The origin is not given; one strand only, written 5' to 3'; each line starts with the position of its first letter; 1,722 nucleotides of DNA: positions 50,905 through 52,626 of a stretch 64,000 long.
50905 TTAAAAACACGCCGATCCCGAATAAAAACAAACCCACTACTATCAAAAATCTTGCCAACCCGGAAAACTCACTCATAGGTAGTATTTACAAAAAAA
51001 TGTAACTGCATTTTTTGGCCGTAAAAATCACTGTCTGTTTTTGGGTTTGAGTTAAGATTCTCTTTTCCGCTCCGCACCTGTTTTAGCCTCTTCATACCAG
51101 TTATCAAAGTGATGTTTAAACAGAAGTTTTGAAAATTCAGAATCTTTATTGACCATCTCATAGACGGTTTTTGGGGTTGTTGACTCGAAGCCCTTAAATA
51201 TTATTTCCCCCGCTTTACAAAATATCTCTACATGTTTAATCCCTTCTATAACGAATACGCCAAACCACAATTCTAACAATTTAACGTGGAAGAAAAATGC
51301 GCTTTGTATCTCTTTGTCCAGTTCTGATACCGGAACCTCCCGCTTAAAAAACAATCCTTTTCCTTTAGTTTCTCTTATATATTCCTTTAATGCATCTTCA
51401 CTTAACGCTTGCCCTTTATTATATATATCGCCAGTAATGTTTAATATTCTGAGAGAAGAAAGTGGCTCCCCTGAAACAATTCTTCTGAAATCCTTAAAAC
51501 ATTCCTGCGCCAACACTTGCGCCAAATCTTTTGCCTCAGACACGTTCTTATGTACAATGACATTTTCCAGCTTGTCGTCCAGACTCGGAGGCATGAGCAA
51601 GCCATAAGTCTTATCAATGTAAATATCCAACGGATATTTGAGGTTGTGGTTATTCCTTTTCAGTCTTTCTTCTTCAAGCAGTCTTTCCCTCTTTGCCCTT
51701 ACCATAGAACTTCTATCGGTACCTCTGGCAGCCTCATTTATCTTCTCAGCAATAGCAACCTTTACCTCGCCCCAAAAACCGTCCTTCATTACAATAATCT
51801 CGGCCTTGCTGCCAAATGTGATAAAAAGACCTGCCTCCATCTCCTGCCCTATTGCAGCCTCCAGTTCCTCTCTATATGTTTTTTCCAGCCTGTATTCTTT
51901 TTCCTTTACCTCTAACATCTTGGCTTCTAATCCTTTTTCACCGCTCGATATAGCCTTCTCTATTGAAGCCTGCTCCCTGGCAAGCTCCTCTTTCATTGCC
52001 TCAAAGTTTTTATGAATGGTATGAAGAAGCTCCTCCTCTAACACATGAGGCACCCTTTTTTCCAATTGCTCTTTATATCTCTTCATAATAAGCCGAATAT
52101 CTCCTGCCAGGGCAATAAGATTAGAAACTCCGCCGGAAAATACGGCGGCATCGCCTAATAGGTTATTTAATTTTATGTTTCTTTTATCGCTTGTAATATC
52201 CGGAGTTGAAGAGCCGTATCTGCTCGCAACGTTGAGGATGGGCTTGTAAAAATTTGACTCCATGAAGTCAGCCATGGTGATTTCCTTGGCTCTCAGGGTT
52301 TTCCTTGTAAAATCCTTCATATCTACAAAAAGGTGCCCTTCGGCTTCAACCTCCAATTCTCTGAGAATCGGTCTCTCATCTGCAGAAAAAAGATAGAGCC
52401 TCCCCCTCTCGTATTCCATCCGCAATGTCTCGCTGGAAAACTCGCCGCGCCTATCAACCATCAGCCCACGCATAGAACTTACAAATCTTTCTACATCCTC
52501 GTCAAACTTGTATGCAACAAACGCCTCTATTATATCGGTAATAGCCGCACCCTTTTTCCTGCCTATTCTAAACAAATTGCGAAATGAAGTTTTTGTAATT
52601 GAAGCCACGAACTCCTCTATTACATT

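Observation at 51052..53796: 914-aa orphan protein with an apparent split class-III nucleotidyl-cyclase-like palm domain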

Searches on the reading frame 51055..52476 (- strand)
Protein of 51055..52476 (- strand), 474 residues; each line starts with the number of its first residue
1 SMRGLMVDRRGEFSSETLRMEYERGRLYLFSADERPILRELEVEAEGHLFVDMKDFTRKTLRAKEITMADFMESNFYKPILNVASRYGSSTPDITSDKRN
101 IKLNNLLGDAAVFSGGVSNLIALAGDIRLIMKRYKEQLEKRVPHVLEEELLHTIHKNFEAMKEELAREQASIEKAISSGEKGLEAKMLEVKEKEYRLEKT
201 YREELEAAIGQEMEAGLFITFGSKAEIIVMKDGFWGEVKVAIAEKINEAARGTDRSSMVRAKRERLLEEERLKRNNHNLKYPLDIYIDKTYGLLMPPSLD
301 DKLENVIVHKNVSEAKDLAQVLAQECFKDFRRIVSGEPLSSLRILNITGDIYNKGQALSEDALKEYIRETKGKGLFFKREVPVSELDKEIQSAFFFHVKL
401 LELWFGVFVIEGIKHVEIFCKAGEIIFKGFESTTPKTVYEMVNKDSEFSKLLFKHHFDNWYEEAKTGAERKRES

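Call 38: find_related_loci(query=A2, collection=genome_contigs, flank=8000)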
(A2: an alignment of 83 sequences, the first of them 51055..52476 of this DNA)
Query A2 (474 aa) in genome_contigs; peptide patterns used: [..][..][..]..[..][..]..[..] (x = any residue, [..] = any of these).
249 stretches matched a pattern; 233 encode a relative of the query (tblastn E <= 1e-3); the best 80 are kept; 80 distinct loci.
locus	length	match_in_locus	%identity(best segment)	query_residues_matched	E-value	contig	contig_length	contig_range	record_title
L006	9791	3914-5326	77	1-471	0e+0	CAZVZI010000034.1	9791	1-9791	MAG TPA_asm: uncultured Thermodesulfobacteriota bacterium isolate SRP062349_co5_66 genome assembly, contig: NODE_3300_le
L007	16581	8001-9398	73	1-466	0e+0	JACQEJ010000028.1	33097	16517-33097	MAG: Deltaproteobacteria bacterium isolate NC_groundwater_1018_Pr1_S-0.65um_46_20 Montesol18_Sp65_coassembly_scaffold_97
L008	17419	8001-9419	73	1-472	0e+0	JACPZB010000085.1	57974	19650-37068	MAG: Deltaproteobacteria bacterium isolate NC_groundwater_878_Pr1_S2p5_43_21 Montesol18_S2p5_coassembly_scaffold_761594,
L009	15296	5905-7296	74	1-464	0e+0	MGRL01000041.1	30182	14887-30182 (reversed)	MAG: Deltaproteobacteria bacterium RIFCSPHIGHO2_02_FULL_43_33 rifcsphigho2_02_scaffold_1971, whole genome shotgun sequen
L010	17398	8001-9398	53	1-465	7e-163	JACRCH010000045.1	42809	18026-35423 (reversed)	MAG: Deltaproteobacteria bacterium isolate NC_groundwater_1641_Pr3_B-0.1um_55_74 SR-2_scaffold_141_891126, whole genome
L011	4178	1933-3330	54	2-466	3e-166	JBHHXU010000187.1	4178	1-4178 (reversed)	MAG: Thermodesulfobacteriota bacterium isolate D_1_bin.2 NODE_14726_length_4178_cov_4.288867, whole genome shotgun seque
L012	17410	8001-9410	53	2-469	7e-161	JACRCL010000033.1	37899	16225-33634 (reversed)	MAG: Deltaproteobacteria bacterium isolate NC_groundwater_1645_Pr3_B-0.1um_57_199 SR-2_scaffold_141_3891581, whole genom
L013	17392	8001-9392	53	2-465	4e-160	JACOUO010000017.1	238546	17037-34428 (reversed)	MAG: Deltaproteobacteria bacterium isolate NC_groundwater_74_Ag_B-0.1um_47_27 GD18-4_B1_scaffold_667284, whole genome sh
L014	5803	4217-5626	53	1-472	4e-161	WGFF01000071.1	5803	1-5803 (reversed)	MAG: Deltaproteobacteria bacterium isolate S146_73 k151_26815, whole genome shotgun sequence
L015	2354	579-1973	53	2-465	1e-168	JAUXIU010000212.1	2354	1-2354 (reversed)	MAG: Deltaproteobacteria bacterium isolate CSMAG_3064 CSMAG_3064_k127_26895108_length_2354_cov_12.0027, whole genome sho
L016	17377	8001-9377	51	2-460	2e-155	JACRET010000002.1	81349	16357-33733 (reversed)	MAG: Deltaproteobacteria bacterium isolate NC_groundwater_1706_Pr3_B-0.1um_52_15 SR-2_scaffold_141_57917, whole genome s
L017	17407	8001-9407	52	1-469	5e-155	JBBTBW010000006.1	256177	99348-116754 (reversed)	MAG: Deltaproteobacteria bacterium isolate H41-bin279_1 H41_bin279_1_000000000006, whole genome shotgun sequence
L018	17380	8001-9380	51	2-460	5e-155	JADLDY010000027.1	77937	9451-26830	MAG: Deltaproteobacteria bacterium isolate SJ296 c_000000474896, whole genome shotgun sequence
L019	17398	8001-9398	50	2-466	1e-154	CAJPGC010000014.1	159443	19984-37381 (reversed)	uncultured bacterium isolate BACT1 genome assembly, contig: CONTIG_14, whole genome shotgun sequence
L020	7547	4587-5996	50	1-469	1e-154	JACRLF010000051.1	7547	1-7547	MAG: Deltaproteobacteria bacterium isolate NC_groundwater_1874_Pr3_B-0.1um_57_17 SR2-18-B1_coassembly_79130, whole genom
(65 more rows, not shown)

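Call 41: search_protein_families(library=pfam, alignment_id=A3, max_evalue=1)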
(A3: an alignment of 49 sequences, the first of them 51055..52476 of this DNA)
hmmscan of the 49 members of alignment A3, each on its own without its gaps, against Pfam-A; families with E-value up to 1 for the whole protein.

A. member 1, window:51055-52476:- (474 aa): 2 families
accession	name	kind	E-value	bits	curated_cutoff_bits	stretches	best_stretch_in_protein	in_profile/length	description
PF01269.23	Fibrillarin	-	0.1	12.2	27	1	171-215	22-66/227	Fibrillarin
PF03961.19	FapA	-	0.13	12.2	31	1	148-260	155-267/272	Flagellar Assembly Protein A beta solenoid domain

B. families by the number of members that match (of 49 scanned): 38 families (the first 25 are shown)
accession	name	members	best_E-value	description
PF00435.27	Spectrin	2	0.023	Spectrin repeat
PF03961.19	FapA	2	0.13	Flagellar Assembly Protein A beta solenoid domain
PF14932.11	HAUS-augmin3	1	0.0043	HAUS augmin-like complex subunit 3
PF08650.15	DASH_Dad4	1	0.022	DASH complex subunit Dad4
PF24131.1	DUF7398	1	0.028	Family of unknown function (DUF7398)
PF00601.24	Flu_NS2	1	0.042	Influenza non-structural protein (NS2)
PF08227.16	DASH_Hsk3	1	0.042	DASH complex subunit Hsk3 like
PF00485.24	PRK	1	0.049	Phosphoribulokinase / Uridine kinase family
PF16740.10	SKA2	1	0.052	Spindle and kinetochore-associated protein 2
PF08673.15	RsbU_N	1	0.063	Phosphoserine phosphatase RsbU, N-terminal domain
PF20645.2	Rrn7_cyclin_C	1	0.074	Rrn7/TAF1B, C-terminal cyclin domain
PF03460.22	NIR_SIR_ferr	1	0.092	Nitrite/Sulfite reductase ferredoxin-like half domain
PF19220.6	Rod_CreS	1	0.093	Crescentin, rod domain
PF24672.1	DUF7654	1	0.094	Domain of unknown function (DUF7654)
PF01269.23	Fibrillarin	1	0.1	Fibrillarin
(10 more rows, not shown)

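Call 42: predict_structure(alignment_id=A2)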
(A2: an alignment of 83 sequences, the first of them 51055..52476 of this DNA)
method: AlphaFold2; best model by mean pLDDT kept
length: 474 residues; sequences in the alignment: 83
mean_pLDDT: 92.3   pTM: 0.87
mean pLDDT of the five models: 92.3, 92.2, 91.9, 90.9, 90.5
residues with pLDDT >= 90: 375; 70-90: 79; 50-70: 20; < 50: 0
segments of 3 or more residues with pLDDT < 50: none
pLDDT, mean of each block of 10 residues (from residue 1): 77 88 89 91 92 89 74 93 90 71 94 97 97 91 71 90 97 96 93 93 80 91 93 93 96 95 94 97 97 92 94 95 96 94 94 98 98 97 98 98 98 97 95 94 97 98 97 93
secondary structure, 60 per line:
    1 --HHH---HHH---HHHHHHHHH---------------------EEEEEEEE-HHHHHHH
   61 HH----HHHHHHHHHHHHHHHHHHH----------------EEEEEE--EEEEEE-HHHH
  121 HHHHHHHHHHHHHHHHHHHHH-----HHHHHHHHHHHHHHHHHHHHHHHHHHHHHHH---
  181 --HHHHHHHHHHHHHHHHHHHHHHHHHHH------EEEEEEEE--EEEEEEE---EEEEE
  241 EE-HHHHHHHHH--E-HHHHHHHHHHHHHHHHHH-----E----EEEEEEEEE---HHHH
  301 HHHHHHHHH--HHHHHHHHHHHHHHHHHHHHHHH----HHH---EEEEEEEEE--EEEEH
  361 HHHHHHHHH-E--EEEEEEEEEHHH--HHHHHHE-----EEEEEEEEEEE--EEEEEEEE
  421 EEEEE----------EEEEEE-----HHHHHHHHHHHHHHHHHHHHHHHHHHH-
elements in order: H15-23 E45-52 H54-62 H67-85 E102-107 E110-115 H117-141 H147-177 H183-209 E216-223 E226-232 E236-242 H244-252 H257-274 E285-293 H297-309 H312-334 E345-353 E356-359 H360-369 E374-382 H388-393 E400-410 E413-425 E436-441 H447-473

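Call 45: fold_search(model_id=the predicted structure, library=pdb)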
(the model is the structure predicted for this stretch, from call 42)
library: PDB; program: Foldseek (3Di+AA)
matches with E <= 10: 257; with E <= 0.001: 12
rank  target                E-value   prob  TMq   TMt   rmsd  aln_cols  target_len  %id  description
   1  5nby                  2.8e-04  1.00  0.21  0.29  13.8       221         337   13  Structure of a bacterial light-regulated adenylyl cylcase (released 2017-04-05)
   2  5mbe_B                3.3e-04  1.00  0.21  0.28  12.9       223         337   12  Structure of a bacterial light-regulated adenylyl cylcase (released 2017-04-05)
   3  2w01_D                3.9e-04  1.00  0.23  0.51  10.7       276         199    8  Crystal structure of the guanylyl cyclase Cya2 (released 2008-09-30)
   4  5mbb_A                3.9e-04  1.00  0.21  0.28  12.1       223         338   11  Structure of a bacterial light-regulated adenylyl cylcase (released 2017-04-05)
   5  5mbg                  4.1e-04  1.00  0.21  0.48  12.6       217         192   11  Structure of a bacterial light-regulated adenylyl cyclase (released 2017-04-05)
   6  5mbb_B                4.4e-04  1.00  0.21  0.29  16.2       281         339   12  Structure of a bacterial light-regulated adenylyl cylcase (released 2017-04-05)
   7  2w01_C                4.6e-04  1.00  0.24  0.53   4.7       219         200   10  Crystal structure of the guanylyl cyclase Cya2 (released 2008-09-30)
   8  5mbd_B                4.6e-04  1.00  0.21  0.28  14.5       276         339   11  Structure of a bacterial light-regulated adenylyl cylcase (released 2017-04-05)
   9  5mbc_A                5.5e-04  1.00  0.22  0.29  14.6       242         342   13  Structure of a bacterial light-regulated adenylyl cylcase (released 2017-04-05)
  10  5mbh                  6.2e-04  1.00  0.21  0.29  14.4       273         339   12  Structure of a bacterial light-regulated adenylyl cyclase (released 2017-04-05)
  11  5m27_B                7.3e-04  1.00  0.21  0.28  12.4       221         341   12  Structure of a bacterial light-regulated adenylyl cylcase (released 2017-04-05)
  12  5m2a_B                7.3e-04  1.00  0.21  0.28  12.4       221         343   12  Structure of a bacterial light-regulated adenylyl cylcase (released 2017-04-05)
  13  2w01_A                1.0e-03  1.00  0.24  0.53  10.5       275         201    8  Crystal structure of the guanylyl cyclase Cya2 (released 2008-09-30)
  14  5mbj_A                1.0e-03  1.00  0.21  0.29  12.1       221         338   12  Structure of a bacterial light-regulated adenylyl cyclase (released 2017-04-05)
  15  6fht_A                1.2e-03  1.00  0.24  0.16   8.9       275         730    8  Crystal structure of an artificial phytochrome regulated adenylate/guanylate cyclase in its dark adapted Pr form (released 2018-04-18)
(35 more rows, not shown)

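Call 54: find_homologous_proteins(query=A3, max_evalue=0.00001)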
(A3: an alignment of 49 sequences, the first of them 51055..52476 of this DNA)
Query A3 (49 sequences) (474 aa, profile of the alignment): 166 proteins with E <= 0.00001 among 8000 candidates; the best 120 are listed.
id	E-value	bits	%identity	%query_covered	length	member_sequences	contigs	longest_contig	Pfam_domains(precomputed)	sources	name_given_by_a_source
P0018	3.6e-294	997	54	98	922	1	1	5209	-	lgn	-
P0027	2.7e-293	994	53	98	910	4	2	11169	-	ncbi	ncbi:MAG: hypothetical protein V3T96_02610 [Thermodesulfobacteriota bacterium]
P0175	2.7e-290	984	53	98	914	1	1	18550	-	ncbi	-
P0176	4.2e-288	977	52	97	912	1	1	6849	-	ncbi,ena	-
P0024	2.0e-284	964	39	58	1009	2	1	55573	-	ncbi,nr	ncbi:MAG: hypothetical protein JRI46_01180 [Deltaproteobacteria bacterium]|nr:hypothetical protein [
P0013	1.2e-282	958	73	98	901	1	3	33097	-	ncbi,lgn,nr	ncbi:MAG: hypothetical protein HY266_01715 [Deltaproteobacteria bacterium]|nr:hypothetical protein [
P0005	1.8e-280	951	77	99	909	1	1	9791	-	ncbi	-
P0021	4.5e-280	950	46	98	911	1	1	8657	-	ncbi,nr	ncbi:MAG: hypothetical protein HY890_05740 [Deltaproteobacteria bacterium]|nr:hypothetical protein [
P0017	3.5e-279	947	72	98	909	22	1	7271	-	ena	-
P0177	8.5e-279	946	51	98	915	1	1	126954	-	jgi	jgi:phage pi2 protein 07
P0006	9.1e-279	946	76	100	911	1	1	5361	-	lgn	-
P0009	1.0e-278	946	73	100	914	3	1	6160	-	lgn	-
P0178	1.2e-278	945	52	98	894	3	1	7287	-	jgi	jgi:hypothetical protein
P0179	3.0e-277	941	51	98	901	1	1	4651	-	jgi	jgi:hypothetical protein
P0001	3.3e-277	941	100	100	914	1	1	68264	-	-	-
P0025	1.4e-272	925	39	58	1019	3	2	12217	-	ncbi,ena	-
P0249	1.9e-260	885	37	58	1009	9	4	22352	-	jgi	-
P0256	6.5e-257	873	38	59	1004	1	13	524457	-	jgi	jgi:hypothetical protein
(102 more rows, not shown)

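Call 72: find_encoding_contigs(protein=P0256, flank=6000, max_places=1)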
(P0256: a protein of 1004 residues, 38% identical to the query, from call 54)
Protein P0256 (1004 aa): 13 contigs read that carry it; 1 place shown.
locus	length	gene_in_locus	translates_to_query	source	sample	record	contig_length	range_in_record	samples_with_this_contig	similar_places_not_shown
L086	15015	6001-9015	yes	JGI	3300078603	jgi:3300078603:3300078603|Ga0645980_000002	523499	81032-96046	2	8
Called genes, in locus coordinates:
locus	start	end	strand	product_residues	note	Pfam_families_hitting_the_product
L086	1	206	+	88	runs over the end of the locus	-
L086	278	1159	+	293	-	PF06293:Kdo, PF00069:Pkinase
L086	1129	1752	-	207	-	PF12146:Hydrolase_4 (weak), PF12697:Abhydrolase_6 (faint), PF20408:Abhydrolase_11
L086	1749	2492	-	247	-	PF13242:Hydrolase_like, PF03966:Trm112p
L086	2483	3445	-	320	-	PF03747:ADP_ribosyl_GH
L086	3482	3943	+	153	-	PF00472:RF-1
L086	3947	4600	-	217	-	-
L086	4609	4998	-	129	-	PF04126:Cyclophil_like, PF18050:Cyclophil_like2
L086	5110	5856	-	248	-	PF00731:AIRC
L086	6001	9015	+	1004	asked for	-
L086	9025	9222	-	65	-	-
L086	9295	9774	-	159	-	PF01467:CTP_transf_like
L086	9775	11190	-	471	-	PF02127:Peptidase_M18, PF05343:Peptidase_M42 (faint)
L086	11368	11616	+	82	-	-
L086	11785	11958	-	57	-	-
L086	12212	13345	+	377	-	PF01075:Glyco_transf_9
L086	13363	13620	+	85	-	-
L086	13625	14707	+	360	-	PF05559:DUF763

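Call 73: find_encoding_contigs(protein=P0249, flank=6000, max_places=1)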
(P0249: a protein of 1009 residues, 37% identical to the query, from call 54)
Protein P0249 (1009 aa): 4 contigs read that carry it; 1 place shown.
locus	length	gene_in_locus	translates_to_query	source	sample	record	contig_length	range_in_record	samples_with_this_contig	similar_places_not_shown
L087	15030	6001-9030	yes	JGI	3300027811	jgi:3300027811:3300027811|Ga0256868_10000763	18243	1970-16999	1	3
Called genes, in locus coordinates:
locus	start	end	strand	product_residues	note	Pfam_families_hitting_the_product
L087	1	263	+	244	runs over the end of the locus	PF13938:DUF4213, PF04016:DUF364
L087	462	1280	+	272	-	PF06293:Kdo, PF00069:Pkinase (weak)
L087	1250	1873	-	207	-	PF02129:Peptidase_S15 (faint), PF00561:Abhydrolase_1, PF12146:Hydrolase_4, PF12697:Abhydrolase_6, PF20408:Abhydrolase_11 (weak)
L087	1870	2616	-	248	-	PF00702:Hydrolase (weak), PF13242:Hydrolase_like, PF03966:Trm112p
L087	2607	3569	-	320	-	PF03747:ADP_ribosyl_GH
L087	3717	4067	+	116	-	PF00472:RF-1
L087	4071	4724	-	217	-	-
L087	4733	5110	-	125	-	PF04126:Cyclophil_like, PF18050:Cyclophil_like2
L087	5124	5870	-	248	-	PF00731:AIRC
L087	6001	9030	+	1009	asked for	-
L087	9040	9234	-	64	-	-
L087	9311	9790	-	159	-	PF01467:CTP_transf_like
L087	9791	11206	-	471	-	PF02127:Peptidase_M18, PF05343:Peptidase_M42 (faint)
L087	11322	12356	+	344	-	PF16575:CLP1_P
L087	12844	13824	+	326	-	PF01926:MMR_HSR1, PF02421:FeoB_N, PF02824:TGS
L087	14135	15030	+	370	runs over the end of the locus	PF01075:Glyco_transf_9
